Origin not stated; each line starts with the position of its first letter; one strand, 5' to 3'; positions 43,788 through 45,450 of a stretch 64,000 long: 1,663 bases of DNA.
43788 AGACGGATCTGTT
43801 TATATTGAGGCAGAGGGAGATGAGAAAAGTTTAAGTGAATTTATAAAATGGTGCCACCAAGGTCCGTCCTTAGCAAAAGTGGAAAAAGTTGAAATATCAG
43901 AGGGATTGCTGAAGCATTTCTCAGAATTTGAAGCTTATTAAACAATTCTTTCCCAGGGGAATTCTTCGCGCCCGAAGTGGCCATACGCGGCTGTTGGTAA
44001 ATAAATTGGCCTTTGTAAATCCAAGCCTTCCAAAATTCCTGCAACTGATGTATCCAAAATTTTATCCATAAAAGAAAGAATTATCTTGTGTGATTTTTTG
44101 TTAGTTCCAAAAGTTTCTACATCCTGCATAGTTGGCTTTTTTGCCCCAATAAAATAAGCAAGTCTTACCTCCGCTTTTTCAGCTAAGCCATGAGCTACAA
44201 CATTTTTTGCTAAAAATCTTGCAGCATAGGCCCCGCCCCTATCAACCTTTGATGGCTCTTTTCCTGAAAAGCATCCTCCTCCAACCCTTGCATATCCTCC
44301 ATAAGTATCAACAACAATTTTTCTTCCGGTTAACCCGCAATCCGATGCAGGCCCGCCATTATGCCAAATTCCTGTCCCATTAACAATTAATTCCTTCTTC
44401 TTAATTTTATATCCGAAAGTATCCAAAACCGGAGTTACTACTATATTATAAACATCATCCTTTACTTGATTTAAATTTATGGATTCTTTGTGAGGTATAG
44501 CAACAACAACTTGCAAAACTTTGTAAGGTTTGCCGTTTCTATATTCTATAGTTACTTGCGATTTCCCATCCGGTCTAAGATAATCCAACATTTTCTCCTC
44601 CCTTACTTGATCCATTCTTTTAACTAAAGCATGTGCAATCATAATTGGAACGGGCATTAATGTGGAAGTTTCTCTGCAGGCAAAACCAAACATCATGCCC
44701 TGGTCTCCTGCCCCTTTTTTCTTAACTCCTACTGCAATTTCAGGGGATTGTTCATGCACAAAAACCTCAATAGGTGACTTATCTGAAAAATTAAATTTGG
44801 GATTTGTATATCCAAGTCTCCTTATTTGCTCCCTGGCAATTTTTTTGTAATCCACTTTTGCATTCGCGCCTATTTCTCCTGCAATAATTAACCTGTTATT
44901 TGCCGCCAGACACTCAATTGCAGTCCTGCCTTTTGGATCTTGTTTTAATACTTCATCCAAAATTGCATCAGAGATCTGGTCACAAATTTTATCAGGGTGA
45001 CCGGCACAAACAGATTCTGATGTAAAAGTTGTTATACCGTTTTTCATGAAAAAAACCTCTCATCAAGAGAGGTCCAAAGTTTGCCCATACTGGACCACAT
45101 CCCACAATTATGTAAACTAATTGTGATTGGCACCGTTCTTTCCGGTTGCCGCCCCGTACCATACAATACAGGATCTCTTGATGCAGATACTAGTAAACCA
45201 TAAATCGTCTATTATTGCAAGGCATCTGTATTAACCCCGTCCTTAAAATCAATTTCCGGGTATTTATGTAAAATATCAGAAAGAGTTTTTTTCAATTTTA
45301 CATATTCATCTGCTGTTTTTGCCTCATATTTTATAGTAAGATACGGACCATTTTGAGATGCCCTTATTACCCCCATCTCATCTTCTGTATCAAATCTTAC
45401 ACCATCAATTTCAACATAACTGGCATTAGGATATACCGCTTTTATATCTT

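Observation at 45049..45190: metK leader: SAM-I-like aptamer core coupled to the same terminator-equals-SD expression platform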

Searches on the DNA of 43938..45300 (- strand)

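Call 4: search_rna_families(source=window, start=44950, end=45300, threshold=evalue, max_evalue=10, show_alignments=5)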
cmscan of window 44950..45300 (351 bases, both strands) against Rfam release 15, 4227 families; matches with E-value up to 10: 3.
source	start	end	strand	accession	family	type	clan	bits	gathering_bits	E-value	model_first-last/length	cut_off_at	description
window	45094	45187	-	RF00162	SAM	Cis-reg; riboswitch;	CL00012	29.1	44.4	0.00011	1-108/108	no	SAM riboswitch aptamer (S box leader)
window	45049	45128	-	RF02766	Ysr49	Gene; sRNA;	-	14.8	95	1.8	1-124/124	no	Yersinia sRNA 49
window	45043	45128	+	RF02306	TtnuCD32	Gene; snRNA; snoRNA; CD-box;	-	14.6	100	2.7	1-98/98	no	Tetrahymena snoRNA TtnuCD32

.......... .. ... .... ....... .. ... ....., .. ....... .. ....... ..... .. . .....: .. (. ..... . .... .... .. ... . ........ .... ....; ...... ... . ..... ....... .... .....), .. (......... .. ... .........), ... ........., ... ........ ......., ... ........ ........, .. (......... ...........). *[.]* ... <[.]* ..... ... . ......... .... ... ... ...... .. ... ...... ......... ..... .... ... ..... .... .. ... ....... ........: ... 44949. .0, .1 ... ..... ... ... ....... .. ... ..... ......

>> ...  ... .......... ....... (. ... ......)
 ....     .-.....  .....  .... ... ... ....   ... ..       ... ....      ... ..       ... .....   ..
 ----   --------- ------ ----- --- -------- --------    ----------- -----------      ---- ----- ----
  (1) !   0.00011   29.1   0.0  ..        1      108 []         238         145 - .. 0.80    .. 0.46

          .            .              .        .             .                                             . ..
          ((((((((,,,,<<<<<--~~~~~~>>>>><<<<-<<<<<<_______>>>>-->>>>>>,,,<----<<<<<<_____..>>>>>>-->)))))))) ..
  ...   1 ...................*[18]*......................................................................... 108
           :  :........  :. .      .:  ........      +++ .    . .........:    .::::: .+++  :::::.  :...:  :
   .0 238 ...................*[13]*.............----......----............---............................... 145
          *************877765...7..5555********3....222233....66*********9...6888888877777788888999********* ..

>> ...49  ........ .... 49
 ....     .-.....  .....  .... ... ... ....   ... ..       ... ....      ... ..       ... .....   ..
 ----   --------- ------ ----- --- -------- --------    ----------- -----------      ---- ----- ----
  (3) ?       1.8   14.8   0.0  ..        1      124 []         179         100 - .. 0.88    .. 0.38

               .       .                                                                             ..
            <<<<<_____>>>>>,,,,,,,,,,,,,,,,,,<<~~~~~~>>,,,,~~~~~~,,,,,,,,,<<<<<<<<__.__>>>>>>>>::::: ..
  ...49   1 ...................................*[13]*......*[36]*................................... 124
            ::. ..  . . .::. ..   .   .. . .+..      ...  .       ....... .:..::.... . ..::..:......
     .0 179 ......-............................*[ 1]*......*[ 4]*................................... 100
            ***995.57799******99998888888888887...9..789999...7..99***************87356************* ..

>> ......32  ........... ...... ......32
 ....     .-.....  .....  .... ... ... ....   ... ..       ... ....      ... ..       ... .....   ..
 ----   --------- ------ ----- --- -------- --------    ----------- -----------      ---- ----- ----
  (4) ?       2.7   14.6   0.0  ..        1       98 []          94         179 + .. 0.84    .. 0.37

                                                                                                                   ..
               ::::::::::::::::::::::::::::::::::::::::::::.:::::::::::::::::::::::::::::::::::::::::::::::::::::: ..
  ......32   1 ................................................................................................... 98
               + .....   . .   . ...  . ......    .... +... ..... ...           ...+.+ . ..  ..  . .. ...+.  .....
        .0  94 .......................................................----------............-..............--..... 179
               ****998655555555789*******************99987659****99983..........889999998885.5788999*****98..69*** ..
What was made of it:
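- On SAM-I/IV (RF01725): In the local scan the RF01725 match scored lower than RF00162 (29.1 bits) and was suppressed (call 4).
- On SAM-I (RF00162): 29.1 bits (call 4).
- A local Rfam scan gives RF00162 at 29.1 bits, E 1.1e-4, covering model positions 1-108, with P1, J1/2, P3, J3/4 and P4 all aligned (call 4). The best Rfam match in the window is RF00162, at 29.1 bits and E 1e-4 (call 4).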

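Call 11: search_rna_families(sources=[L001, L002, L003, L004, L005, L006, L007, L008, L009, L010, L011, L014], threshold=evalue, max_evalue=1)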
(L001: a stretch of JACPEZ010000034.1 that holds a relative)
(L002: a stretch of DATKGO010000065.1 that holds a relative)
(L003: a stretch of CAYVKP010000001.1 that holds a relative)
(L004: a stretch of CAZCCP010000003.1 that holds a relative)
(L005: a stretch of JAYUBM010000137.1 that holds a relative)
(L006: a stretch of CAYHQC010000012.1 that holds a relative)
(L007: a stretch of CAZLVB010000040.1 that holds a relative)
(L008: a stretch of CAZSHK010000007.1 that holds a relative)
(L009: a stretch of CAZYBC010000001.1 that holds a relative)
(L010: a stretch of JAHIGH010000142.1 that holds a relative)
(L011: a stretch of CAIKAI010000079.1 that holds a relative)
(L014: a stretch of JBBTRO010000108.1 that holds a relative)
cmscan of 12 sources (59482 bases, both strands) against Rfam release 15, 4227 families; matches with E-value up to 1: 9.
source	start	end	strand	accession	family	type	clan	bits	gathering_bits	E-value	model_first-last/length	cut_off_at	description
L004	2115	2185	-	RF00005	tRNA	Gene; tRNA;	CL00001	63.7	29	1.6e-11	1-71/71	no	tRNA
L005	2297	2401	+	RF00162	SAM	Cis-reg; riboswitch;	CL00012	56.8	44.4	1.7e-10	1-108/108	no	SAM riboswitch aptamer (S box leader)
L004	2327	2437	+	RF00162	SAM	Cis-reg; riboswitch;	CL00012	49.8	44.4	1.8e-08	1-108/108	no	SAM riboswitch aptamer (S box leader)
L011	2414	2514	+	RF01725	SAM-I-IV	Cis-reg; riboswitch;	CL00012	47.2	41.1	0.00013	1-99/99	no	SAM-I/IV (S-adenosyl methionine) riboswitch aptamer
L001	2401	2497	+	RF01725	SAM-I-IV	Cis-reg; riboswitch;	CL00012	46.2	41.1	0.00023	1-99/99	no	SAM-I/IV (S-adenosyl methionine) riboswitch aptamer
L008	2006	2104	+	RF00162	SAM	Cis-reg; riboswitch;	CL00012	36.8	44.4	0.00011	1-108/108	no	SAM riboswitch aptamer (S box leader)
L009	2353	2472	+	RF00162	SAM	Cis-reg; riboswitch;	CL00012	33.4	44.4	0.0011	1-108/108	no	SAM riboswitch aptamer (S box leader)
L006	126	297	+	RF01725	SAM-I-IV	Cis-reg; riboswitch;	CL00012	32.9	41.1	0.19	1-99/99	no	SAM-I/IV (S-adenosyl methionine) riboswitch aptamer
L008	1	51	-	RF00005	tRNA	Gene; tRNA;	CL00001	26.8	29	0.22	1-51/71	3'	tRNA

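Call 13: search_rna_families(sources=[L001, L011], threshold=evalue, max_evalue=0.01, show_alignments=3)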
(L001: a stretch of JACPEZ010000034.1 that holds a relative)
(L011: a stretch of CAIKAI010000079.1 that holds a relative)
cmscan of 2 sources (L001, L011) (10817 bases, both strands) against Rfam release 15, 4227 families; matches with E-value up to 0.01: 2.
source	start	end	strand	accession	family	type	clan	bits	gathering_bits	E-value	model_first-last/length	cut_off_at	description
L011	2414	2514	+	RF01725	SAM-I-IV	Cis-reg; riboswitch;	CL00012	47.2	41.1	2.4e-05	1-99/99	no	SAM-I/IV (S-adenosyl methionine) riboswitch aptamer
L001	2401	2497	+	RF01725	SAM-I-IV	Cis-reg; riboswitch;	CL00012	46.2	41.1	4.1e-05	1-99/99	no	SAM-I/IV (S-adenosyl methionine) riboswitch aptamer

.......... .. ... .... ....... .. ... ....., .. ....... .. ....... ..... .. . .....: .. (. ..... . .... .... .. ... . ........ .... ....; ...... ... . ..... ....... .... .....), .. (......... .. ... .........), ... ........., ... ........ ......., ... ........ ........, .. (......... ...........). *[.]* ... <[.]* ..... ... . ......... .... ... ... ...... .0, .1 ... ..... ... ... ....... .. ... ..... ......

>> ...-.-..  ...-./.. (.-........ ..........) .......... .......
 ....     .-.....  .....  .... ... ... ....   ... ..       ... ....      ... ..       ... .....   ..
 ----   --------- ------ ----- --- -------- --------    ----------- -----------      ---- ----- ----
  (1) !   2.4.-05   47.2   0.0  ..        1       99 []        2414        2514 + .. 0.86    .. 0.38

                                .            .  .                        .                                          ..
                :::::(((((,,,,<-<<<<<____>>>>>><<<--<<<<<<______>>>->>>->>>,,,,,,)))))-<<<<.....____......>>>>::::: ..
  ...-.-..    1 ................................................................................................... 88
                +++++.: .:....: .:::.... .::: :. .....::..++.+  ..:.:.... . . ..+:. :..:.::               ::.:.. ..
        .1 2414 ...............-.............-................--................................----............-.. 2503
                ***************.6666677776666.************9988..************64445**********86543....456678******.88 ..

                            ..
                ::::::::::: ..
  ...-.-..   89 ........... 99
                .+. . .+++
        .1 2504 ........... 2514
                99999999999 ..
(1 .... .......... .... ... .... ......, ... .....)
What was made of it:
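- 45174..45179 (-): J1/2, AAGAG(A). This is the conserved ligand-core junction of the SAM clan. Here it is also the proposed toehold of the antiterminator. It matches the RF00162 and RF01725 consensus AAGAG (calls 4, 13).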

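Call 18: search_rna_families(sources=[L081, L082, L083, L085, L086, L087, L089, L090, L091, L092, L093, L094, L095, L002, L003], threshold=evalue, max_evalue=10)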
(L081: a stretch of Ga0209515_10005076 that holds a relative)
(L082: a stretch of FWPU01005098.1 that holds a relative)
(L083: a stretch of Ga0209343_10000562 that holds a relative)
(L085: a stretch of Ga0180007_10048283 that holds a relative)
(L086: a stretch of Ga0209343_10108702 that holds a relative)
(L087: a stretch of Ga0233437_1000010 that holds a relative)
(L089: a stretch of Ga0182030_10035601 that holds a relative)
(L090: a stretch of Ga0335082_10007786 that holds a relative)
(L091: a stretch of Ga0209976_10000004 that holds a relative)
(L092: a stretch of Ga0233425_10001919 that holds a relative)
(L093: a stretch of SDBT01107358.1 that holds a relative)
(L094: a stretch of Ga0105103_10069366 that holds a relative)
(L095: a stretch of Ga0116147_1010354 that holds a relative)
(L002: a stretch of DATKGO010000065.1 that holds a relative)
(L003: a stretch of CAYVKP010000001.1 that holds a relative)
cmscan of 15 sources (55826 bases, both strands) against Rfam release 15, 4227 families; matches with E-value up to 10: 20.
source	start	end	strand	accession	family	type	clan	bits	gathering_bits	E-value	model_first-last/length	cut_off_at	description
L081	3716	3787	+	RF00005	tRNA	Gene; tRNA;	CL00001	56.8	29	1.2e-09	1-71/71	no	tRNA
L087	1339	1463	+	RF01725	SAM-I-IV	Cis-reg; riboswitch;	CL00012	53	41.1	6.6e-06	1-99/99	no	SAM-I/IV (S-adenosyl methionine) riboswitch aptamer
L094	46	145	+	RF00162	SAM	Cis-reg; riboswitch;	CL00012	52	44.4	4e-09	1-108/108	no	SAM riboswitch aptamer (S box leader)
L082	1375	1480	+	RF01725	SAM-I-IV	Cis-reg; riboswitch;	CL00012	48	41.1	8.2e-05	1-99/99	no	SAM-I/IV (S-adenosyl methionine) riboswitch aptamer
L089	1285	1404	+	RF00162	SAM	Cis-reg; riboswitch;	CL00012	44.4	44.4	6.4e-07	1-108/108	no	SAM riboswitch aptamer (S box leader)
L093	1381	1495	+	RF01725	SAM-I-IV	Cis-reg; riboswitch;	CL00012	43.8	41.1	0.00072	1-99/99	no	SAM-I/IV (S-adenosyl methionine) riboswitch aptamer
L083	1333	1451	+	RF01725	SAM-I-IV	Cis-reg; riboswitch;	CL00012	42.8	41.1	0.0012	1-99/99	no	SAM-I/IV (S-adenosyl methionine) riboswitch aptamer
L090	12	123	+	RF00162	SAM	Cis-reg; riboswitch;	CL00012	41.6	44.4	4.2e-06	1-108/108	no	SAM riboswitch aptamer (S box leader)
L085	1349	1454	+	RF00162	SAM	Cis-reg; riboswitch;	CL00012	41.4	44.4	4.8e-06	1-108/108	no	SAM riboswitch aptamer (S box leader)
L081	1362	1478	+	RF01725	SAM-I-IV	Cis-reg; riboswitch;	CL00012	40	41.1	0.0048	1-99/99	no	SAM-I/IV (S-adenosyl methionine) riboswitch aptamer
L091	1284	1396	+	RF00162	SAM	Cis-reg; riboswitch;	CL00012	35.5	44.4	0.00024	1-108/108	no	SAM riboswitch aptamer (S box leader)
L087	1454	1527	-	RF02064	STnc370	Gene; sRNA;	-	32.6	54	1.3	1-71/71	no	Enterobacterial sRNA STnc370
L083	2061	2146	-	RF02846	Ref84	Gene; antisense;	-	29.6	52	9.2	1-87/87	no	Enterococcus sRNA 84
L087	1282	1356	-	RF00673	mir-217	Gene; miRNA;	-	27.7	70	0.84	1-93/93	no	mir-217 microRNA precursor family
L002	1230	1269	+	RF00071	SNORD73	Gene; snRNA; snoRNA; CD-box;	-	24.2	42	9.4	1-72/72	no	Small nucleolar RNA SNORD73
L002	4827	4903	+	RF00937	mir-653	Gene; miRNA;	-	21.8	77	7.9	1-78/78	no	mir-653 microRNA precursor family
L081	3749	3789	-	RF00087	SNORD26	Gene; snRNA; snoRNA; CD-box;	CL00050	21.6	44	4.4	1-76/76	no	Small nucleolar RNA SNORD26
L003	3367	3550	+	RF02142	HOXA11-AS1_6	Gene; lncRNA;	-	19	50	8.3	1-179/179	no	HOXA11 antisense RNA 1 conserved region 6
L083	2064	2178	+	RF02456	Diantho_3_UTR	Cis-reg;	-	18.9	100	2.6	1-205/205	no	Dianthovirus RNA2 3'UTR stem loops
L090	361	488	-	RF02883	BcKCsr2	Gene; sRNA;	-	18.4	40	7.9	1-129/129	no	Burkholderia sRNA 2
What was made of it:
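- On SAM-I/IV (RF01725): Six relatives pass (calls 11, 18).
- The internal P4 lies inside the junction, as in SAM-I. Some other Patescibacteria metK leaders are true SAM-I: L005 56.8, L094 52.0 and L004 49.8 bits (calls 11, 18).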
